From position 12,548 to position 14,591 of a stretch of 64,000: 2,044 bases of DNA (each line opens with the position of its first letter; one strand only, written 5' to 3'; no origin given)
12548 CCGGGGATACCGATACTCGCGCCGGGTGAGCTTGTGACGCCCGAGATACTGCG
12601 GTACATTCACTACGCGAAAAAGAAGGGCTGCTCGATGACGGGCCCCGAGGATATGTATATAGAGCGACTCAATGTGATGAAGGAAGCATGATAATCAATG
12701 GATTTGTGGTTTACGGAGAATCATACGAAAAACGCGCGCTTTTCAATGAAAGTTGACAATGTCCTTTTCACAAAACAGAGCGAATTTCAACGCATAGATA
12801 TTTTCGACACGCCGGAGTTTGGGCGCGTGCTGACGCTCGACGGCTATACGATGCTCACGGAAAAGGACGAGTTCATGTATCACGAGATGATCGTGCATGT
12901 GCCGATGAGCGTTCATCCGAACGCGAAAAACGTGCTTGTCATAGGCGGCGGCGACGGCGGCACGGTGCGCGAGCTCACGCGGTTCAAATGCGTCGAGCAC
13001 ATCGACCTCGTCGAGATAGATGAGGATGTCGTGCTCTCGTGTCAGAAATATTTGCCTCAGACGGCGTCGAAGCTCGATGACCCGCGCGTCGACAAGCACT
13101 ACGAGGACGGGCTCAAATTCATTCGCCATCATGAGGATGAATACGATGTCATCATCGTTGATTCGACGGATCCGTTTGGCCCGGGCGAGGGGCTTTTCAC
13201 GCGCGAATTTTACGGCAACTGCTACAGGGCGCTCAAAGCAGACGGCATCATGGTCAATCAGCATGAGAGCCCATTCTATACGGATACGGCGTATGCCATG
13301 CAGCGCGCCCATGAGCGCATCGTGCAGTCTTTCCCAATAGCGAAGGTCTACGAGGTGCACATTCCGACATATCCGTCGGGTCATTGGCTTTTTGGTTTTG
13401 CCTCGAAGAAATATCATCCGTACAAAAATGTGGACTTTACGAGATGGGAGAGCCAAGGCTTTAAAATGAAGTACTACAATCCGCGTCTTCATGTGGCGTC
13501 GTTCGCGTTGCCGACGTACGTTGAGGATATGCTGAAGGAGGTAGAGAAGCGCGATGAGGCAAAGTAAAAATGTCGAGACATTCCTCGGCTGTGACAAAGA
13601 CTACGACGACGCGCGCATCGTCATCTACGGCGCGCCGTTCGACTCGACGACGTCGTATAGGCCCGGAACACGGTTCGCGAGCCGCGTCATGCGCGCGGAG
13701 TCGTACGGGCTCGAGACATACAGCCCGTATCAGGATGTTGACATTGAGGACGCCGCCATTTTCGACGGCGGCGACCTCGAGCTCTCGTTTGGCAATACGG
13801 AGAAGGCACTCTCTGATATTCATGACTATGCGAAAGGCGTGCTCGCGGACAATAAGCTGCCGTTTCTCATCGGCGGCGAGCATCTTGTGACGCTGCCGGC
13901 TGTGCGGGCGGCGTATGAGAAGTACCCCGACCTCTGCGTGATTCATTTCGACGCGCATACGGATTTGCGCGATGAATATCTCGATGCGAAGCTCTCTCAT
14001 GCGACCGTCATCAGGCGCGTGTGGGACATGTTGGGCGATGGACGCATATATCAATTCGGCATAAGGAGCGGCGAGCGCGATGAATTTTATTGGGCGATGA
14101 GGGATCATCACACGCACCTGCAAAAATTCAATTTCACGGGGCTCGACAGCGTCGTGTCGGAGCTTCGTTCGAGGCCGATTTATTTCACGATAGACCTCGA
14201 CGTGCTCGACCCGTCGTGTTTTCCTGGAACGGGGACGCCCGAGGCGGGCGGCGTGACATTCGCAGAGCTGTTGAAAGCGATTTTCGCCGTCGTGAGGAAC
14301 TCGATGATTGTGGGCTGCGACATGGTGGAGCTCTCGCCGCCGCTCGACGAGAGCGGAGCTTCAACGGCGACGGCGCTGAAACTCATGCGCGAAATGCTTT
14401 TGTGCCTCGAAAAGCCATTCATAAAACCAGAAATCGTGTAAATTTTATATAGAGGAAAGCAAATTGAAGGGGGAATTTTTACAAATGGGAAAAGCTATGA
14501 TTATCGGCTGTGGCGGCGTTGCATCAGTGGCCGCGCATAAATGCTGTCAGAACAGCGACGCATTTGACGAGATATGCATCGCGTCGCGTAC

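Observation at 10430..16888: Single operon combining both known spermidine routes (SpeD/SpeE and carboxyspermidine dehydrogenase/decarboxylase) with arginine decarboxylase and agmatinase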

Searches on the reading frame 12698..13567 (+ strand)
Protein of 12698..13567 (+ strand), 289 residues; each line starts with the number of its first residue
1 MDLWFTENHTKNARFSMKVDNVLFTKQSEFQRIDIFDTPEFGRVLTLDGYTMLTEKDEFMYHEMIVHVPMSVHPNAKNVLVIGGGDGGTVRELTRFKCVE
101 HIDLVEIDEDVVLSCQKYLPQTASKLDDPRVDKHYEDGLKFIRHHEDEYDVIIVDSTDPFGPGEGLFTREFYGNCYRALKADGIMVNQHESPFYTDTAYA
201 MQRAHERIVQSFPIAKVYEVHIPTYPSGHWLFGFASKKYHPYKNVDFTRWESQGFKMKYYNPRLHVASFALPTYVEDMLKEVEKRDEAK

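Call 3: search_protein_families(library=pfam, proteins=[window:12698-13567:+])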
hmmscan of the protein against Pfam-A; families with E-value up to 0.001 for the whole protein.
window:12698-13567:+ (289 aa): 3 families
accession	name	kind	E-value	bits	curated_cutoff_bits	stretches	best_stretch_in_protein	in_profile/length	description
PF01564.23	Spermine_synth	-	1e-64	217.9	22.9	1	58-238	1-179/186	Spermine/spermidine synthase domain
PF17284.7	Spermine_synt_N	-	8.5e-20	70.8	22.1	1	3-55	1-53/53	Spermidine synthase tetramerisation domain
PF05891.18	Methyltransf_PK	-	7.1e-05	22.9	27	1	75-187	52-159/218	AdoMet dependent proline di-methyltransferase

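Call 4: search_protein_families(library=ncbifam, proteins=[window:12698-13567:+])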
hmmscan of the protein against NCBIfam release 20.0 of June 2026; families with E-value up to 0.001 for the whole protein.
window:12698-13567:+ (289 aa): 7 families
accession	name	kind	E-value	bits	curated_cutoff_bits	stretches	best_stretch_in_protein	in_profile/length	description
NF002010.0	PRK00811.1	equivalog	2.3e-119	397.9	260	1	1-281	4-286/287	polyamine aminopropyltransferase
TIGR00417.1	speE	equivalog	1.1e-100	336.4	249.55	1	4-274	1-271/271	spermidine synthase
NF002956.0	PRK03612.1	equivalog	1.8e-44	152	472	1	6-274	227-494/522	polyamine aminopropyltransferase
NF002435.0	PRK01581.1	equivalog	4.4e-31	108.3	537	1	21-246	98-322/374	polyamine aminopropyltransferase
NF001811.0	PRK00536.1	equivalog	1e-24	87.6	352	1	3-284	1-261/262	spermidine synthase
NF003380.0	PRK04457.1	equivalog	1.5e-12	47.2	304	1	72-212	66-198/265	polyamine aminopropyltransferase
NF037959.1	MFS_SpdSyn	subfamily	1.9e-06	26.9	40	1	69-245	268-440/480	fused MFS/spermidine synthase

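Call 19: search_solved_structures(query=window:12698-13567:+, max_evalue=1e-20)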
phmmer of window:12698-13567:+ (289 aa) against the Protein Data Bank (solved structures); distinct sequences matched with E-value up to 1e-20: 25.
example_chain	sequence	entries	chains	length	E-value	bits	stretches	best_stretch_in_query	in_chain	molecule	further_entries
1iy9_A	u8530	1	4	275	2.8e-83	282.9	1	2-280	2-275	Spermidine synthase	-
1inl_A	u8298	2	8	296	4.2e-82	279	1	2-277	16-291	Spermidine synthase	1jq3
3o4f_A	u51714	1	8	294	6.3e-67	229.2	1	13-280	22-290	Spermidine synthase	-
2pwp_A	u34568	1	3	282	1.4e-59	205.1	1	11-283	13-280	Spermidine synthase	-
2hte_A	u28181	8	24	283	1.4e-59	205.1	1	11-283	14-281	Spermidine synthase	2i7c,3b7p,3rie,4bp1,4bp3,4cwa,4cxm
4uoe_A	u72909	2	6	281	1.5e-59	205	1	11-283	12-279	SPERMIDINE SYNTHASE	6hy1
2pss_A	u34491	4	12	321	2.2e-59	204.4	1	11-283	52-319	Spermidine synthase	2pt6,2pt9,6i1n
2b2c_A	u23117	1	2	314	1.6e-56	195.1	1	14-279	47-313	spermidine synthase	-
6qmm_B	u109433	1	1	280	7.9e-56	192.8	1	3-276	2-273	Polyamine aminopropyltransferase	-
3rw9_A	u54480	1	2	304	9.8e-55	189.2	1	12-282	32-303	Spermidine synthase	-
2o05_A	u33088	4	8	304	9.8e-55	189.2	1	12-282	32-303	Spermidine synthase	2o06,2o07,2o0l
9q41_A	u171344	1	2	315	1.1e-54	189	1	12-282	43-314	Spermidine synthase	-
3bwb_A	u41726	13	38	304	2.7e-54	187.7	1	4-276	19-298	Spermidine synthase | Spermidine synthase, putative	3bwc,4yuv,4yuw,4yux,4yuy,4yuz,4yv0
6o65_A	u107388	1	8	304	1.1e-53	185.7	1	12-279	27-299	Spermidine synthase 1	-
8iyi_A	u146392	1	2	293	1.4e-53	185.4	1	12-276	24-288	KLLA0B09372p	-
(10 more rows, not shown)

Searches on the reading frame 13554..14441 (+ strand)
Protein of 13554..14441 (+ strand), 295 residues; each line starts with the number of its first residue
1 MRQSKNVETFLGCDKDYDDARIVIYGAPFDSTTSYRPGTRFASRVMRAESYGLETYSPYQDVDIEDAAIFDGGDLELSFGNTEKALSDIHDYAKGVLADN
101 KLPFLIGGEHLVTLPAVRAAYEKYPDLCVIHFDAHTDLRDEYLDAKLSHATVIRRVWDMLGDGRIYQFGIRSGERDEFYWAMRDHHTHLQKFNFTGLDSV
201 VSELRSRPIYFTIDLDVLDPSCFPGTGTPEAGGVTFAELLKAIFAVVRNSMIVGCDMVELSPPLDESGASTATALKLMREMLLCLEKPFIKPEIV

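Call 3: search_protein_families(library=pfam, proteins=[window:13554-14441:+])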
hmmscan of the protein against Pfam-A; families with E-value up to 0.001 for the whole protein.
window:13554-14441:+ (295 aa): 1 family
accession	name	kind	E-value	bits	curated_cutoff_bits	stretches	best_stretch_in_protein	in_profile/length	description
PF00491.26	Arginase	-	6.2e-78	262.5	22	1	21-283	2-279/280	Arginase family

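Call 4: search_protein_families(library=ncbifam, proteins=[window:13554-14441:+])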
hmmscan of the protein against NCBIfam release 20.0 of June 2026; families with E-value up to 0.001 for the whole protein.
window:13554-14441:+ (295 aa): 5 families
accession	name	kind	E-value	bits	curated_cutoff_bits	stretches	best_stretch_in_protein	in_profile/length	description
TIGR01230.1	agmatinase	equivalog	9.6e-83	278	174.3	1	10-283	3-274/275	agmatinase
NF002564.0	PRK02190.1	subfamily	3.9e-54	183.9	302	1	9-284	20-300/307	agmatinase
TIGR01227.1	hutG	equivalog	1.8e-24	86.5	229.15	1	13-281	28-305/307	formimidoylglutamase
TIGR01229.1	rocF_arginase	equivalog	1.2e-23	83.9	227.6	2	206-282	217-295/300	arginase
NF010347.0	PRK13775.1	equivalog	2.8e-07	30.1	381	1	68-268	94-310/331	formimidoylglutamase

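Call 31: search_solved_structures(query=window:13554-14441:+, max_evalue=1e-15)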
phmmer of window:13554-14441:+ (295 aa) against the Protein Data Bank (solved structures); distinct sequences matched with E-value up to 1e-15: 18.
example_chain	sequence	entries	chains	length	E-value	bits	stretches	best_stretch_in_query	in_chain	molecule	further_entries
3lhl_A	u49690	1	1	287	6.4e-99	333.9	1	16-285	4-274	Putative agmatinase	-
3pzl_A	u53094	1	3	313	3.5e-47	164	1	15-288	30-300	Agmatine ureohydrolase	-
3nio_A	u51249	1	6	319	3.5e-43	150.9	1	22-285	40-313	Guanidinobutyrase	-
1wog_A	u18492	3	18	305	3e-37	131.4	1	19-282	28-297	agmatinase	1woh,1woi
1gq6_A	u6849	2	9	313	3.7e-36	127.8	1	20-282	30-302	PROCLAVAMINATE AMIDINO HYDROLASE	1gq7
3nip_A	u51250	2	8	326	1.3e-35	126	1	20-285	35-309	3-guanidinopropionase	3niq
4dz4_A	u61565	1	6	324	3.1e-34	121.5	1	14-285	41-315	Agmatinase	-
7lol_A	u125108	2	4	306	6e-33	117.3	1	17-283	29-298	Agmatinase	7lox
7lba_A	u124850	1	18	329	7.6e-33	117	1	17-283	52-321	Agmatinase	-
9fek_A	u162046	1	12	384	2.8e-27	98.7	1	22-285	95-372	Putative agmatinase 2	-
7esr_A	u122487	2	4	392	1.8e-26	96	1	21-278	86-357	Probable agmatinase 2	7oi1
6vsu_A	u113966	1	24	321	5.4e-23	84.6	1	23-283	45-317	Arginase 1, mitochondrial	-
6vss_A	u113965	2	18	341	5.7e-23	84.5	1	24-283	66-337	Arginase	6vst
3m1r_A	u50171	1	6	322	6.9e-19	71.1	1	23-277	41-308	Formimidoylglutamase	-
4myn_A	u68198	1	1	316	1.6e-18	70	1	17-269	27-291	Formiminoglutamase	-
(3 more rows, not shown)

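Call 60: search_solved_structures(query=window:13554-14441:+, max_evalue=1e-30, show_alignments=5)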
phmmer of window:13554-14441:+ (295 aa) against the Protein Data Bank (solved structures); distinct sequences matched with E-value up to 1e-30: 9.
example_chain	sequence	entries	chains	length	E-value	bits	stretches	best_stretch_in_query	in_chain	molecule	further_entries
3lhl_A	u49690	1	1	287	6.4e-99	333.9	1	16-285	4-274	Putative agmatinase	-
3pzl_A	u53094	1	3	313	3.5e-47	164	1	15-288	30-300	Agmatine ureohydrolase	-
3nio_A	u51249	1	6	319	3.5e-43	150.9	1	22-285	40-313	Guanidinobutyrase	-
1wog_A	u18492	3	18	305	3e-37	131.4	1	19-282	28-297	agmatinase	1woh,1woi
1gq6_A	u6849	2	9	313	3.7e-36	127.8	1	20-282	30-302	PROCLAVAMINATE AMIDINO HYDROLASE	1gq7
3nip_A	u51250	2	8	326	1.3e-35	126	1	20-285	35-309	3-guanidinopropionase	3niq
4dz4_A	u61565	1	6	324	3.1e-34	121.5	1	14-285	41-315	Agmatinase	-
7lol_A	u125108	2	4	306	6e-33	117.3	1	17-283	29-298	Agmatinase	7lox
7lba_A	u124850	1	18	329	7.6e-33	117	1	17-283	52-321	Agmatinase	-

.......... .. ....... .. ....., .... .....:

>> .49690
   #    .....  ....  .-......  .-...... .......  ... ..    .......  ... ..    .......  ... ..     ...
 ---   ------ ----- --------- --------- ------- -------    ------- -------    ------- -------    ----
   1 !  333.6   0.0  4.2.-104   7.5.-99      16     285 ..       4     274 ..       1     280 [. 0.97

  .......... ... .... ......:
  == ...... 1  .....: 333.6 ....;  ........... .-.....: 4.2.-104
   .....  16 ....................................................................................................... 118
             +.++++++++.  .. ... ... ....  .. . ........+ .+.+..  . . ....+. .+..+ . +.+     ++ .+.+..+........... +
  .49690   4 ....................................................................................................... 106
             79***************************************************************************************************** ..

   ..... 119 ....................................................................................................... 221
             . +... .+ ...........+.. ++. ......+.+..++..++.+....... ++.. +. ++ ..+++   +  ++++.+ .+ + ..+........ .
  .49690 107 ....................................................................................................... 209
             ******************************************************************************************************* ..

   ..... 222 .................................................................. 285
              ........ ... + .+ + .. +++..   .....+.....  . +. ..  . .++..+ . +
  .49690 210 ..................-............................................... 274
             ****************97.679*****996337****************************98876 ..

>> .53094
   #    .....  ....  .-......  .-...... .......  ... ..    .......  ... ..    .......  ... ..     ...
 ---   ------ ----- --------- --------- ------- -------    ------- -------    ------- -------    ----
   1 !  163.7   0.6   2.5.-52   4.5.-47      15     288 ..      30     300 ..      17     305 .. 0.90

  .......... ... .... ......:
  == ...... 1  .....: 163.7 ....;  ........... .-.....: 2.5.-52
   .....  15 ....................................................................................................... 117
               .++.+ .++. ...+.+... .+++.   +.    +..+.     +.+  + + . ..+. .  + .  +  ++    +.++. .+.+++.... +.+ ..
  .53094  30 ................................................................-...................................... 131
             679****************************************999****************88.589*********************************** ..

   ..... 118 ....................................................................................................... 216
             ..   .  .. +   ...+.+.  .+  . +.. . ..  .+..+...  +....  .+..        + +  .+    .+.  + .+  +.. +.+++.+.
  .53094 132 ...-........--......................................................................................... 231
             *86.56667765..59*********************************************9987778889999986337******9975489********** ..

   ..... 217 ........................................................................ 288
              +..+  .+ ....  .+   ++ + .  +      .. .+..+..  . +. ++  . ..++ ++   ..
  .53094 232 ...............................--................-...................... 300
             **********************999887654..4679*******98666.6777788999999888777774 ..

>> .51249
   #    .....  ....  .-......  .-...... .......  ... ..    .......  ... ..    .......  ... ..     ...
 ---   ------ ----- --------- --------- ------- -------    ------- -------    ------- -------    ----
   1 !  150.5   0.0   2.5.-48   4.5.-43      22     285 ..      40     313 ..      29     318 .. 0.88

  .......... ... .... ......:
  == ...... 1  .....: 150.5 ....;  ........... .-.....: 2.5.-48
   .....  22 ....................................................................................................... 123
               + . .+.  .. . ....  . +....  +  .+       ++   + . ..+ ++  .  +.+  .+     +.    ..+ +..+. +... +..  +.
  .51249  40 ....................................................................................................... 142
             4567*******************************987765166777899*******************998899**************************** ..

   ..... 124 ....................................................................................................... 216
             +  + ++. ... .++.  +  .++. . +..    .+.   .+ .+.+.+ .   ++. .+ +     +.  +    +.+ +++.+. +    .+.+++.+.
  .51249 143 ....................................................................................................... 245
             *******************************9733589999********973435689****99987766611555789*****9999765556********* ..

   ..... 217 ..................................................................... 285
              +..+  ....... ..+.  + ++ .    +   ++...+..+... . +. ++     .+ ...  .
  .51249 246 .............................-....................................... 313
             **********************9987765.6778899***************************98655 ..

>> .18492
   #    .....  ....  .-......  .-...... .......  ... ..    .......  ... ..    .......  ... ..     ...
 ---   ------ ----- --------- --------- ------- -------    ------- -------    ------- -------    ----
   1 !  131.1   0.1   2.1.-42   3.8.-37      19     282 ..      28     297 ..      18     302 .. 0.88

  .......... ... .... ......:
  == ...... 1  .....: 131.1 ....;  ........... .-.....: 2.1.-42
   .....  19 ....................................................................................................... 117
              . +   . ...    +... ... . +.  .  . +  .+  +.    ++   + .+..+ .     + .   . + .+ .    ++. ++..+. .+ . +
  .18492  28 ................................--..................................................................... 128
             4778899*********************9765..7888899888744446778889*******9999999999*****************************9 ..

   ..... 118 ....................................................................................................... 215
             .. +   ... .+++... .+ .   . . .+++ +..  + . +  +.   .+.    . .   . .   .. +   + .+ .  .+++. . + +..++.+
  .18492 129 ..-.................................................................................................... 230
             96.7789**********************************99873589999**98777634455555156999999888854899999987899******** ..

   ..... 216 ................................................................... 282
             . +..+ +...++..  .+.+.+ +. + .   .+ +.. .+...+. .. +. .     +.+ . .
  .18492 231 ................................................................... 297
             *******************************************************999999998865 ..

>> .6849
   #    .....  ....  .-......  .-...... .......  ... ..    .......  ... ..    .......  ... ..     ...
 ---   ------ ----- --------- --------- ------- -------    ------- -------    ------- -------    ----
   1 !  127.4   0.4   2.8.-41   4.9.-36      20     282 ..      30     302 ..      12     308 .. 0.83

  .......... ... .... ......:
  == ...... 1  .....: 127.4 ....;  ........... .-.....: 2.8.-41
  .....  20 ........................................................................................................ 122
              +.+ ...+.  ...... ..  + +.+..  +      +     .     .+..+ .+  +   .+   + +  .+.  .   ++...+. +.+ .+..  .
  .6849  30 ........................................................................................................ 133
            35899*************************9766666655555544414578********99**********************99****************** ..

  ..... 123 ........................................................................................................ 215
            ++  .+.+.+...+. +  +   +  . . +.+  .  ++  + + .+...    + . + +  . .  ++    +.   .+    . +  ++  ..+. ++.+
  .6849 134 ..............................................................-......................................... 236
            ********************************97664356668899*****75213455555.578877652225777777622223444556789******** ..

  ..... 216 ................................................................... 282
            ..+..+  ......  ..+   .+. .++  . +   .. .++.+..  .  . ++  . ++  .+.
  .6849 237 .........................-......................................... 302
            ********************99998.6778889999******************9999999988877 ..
